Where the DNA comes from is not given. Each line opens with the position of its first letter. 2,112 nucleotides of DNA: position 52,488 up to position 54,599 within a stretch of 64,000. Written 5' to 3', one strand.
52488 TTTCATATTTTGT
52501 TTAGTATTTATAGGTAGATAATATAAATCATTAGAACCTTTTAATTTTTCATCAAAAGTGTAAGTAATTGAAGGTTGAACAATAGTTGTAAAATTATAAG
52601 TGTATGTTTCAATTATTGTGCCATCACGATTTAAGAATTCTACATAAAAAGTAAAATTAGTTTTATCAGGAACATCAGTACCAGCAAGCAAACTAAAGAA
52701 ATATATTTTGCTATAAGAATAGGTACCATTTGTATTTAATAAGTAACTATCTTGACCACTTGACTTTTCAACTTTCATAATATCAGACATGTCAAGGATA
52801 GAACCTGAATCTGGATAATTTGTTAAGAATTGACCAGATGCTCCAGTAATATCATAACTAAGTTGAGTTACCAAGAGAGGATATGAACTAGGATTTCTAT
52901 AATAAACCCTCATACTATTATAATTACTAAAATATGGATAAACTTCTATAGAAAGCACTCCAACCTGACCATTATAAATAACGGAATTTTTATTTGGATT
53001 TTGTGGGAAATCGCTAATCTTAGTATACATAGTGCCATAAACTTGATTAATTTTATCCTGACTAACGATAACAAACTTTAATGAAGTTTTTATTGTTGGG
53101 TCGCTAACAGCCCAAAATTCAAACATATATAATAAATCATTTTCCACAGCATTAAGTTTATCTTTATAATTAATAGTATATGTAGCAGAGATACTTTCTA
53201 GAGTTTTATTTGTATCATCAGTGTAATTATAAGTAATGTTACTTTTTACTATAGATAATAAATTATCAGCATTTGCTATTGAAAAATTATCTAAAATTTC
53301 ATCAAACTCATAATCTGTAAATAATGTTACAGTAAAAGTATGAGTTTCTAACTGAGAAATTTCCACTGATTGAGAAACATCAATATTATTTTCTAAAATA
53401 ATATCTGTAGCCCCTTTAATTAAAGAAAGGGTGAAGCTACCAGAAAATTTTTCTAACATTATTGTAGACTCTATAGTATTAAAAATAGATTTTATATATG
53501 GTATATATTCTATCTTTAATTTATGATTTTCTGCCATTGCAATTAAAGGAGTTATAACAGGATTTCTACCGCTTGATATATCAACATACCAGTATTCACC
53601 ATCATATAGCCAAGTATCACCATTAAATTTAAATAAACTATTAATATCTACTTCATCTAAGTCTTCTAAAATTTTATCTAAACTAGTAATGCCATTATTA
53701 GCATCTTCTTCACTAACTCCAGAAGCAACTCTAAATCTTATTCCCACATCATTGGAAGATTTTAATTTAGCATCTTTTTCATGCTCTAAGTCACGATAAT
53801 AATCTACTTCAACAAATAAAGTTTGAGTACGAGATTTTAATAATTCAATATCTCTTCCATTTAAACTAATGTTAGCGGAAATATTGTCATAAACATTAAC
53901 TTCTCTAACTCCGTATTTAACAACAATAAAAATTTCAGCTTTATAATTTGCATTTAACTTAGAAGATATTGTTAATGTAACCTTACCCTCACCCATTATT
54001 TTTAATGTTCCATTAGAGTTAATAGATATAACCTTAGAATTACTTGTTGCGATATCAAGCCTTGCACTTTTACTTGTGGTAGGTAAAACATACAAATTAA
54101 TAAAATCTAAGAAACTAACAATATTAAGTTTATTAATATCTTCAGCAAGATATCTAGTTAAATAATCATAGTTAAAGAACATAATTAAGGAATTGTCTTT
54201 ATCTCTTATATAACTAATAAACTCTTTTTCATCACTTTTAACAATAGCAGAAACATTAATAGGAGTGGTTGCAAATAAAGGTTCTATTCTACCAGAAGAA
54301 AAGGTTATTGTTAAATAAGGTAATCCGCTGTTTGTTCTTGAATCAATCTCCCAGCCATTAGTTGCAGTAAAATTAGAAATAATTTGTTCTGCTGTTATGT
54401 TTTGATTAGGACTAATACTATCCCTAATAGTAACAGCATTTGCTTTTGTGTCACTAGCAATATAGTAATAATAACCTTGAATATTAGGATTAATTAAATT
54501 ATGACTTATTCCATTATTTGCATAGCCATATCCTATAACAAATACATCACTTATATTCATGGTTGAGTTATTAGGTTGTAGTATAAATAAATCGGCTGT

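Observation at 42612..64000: Candidate novel two-protein surface system: CHAP-tipped GLUG protein followed by a 0.6-MDa lipid-anchored GLUG fibre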

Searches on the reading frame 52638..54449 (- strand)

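Call 68: search_protein_families(library=pfam, proteins=[window:52638-54449:-], max_evalue=0.5)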
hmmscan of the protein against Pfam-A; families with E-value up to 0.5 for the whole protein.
window:52638-54449:- (604 aa): 2 families
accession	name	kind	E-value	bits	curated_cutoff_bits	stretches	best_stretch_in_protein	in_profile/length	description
PF02702.23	KdpD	-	0.13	12.1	26.1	1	351-398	111-158/210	Osmosensitive K+ channel His kinase sensor domain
PF04920.18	BNYVV_p31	-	0.5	10.9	27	0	81-144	9-69/76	Beet necrotic yellow vein virus, p31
